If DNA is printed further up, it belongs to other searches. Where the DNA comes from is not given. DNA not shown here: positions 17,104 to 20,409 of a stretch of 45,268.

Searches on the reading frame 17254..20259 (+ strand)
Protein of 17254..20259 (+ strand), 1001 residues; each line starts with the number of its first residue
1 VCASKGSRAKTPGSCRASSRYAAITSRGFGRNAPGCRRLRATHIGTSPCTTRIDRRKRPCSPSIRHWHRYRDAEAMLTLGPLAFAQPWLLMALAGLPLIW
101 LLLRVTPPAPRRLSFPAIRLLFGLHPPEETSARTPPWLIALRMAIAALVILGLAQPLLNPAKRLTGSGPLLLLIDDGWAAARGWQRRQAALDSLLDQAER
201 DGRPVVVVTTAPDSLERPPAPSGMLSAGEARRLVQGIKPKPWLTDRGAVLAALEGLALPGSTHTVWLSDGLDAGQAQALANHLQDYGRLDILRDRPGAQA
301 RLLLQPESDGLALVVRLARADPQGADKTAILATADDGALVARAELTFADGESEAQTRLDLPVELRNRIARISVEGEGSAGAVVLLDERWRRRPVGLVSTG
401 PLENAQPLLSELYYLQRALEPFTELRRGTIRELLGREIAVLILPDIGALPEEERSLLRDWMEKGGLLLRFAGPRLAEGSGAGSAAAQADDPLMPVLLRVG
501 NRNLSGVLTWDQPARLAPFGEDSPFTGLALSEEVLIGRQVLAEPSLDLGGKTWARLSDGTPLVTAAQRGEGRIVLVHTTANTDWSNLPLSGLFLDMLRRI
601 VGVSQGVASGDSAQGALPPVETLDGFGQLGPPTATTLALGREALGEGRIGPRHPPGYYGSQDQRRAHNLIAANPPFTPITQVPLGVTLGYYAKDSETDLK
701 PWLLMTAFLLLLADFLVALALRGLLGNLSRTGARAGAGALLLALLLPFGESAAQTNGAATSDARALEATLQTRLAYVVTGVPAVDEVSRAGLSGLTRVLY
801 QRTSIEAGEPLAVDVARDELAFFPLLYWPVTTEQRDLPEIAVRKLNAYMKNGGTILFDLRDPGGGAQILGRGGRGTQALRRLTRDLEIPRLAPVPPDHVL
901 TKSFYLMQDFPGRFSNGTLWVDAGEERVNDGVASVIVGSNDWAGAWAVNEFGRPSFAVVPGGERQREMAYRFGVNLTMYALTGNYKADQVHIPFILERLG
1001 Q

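Call 80: search_protein_families(library=pfam, proteins=[window:17254-20259:+], max_evalue=0.0001)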
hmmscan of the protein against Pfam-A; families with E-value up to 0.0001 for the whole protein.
window:17254-20259:+ (1001 aa): 2 families
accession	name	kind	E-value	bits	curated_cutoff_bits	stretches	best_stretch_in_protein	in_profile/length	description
PF13709.12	DUF4159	-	3.6e-51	174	25.9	1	773-981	1-202/202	Domain of unknown function (DUF4159)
PF07584.16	BatA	-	3.7e-17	63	25.9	1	83-156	3-77/77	Aerotolerance regulator N-terminal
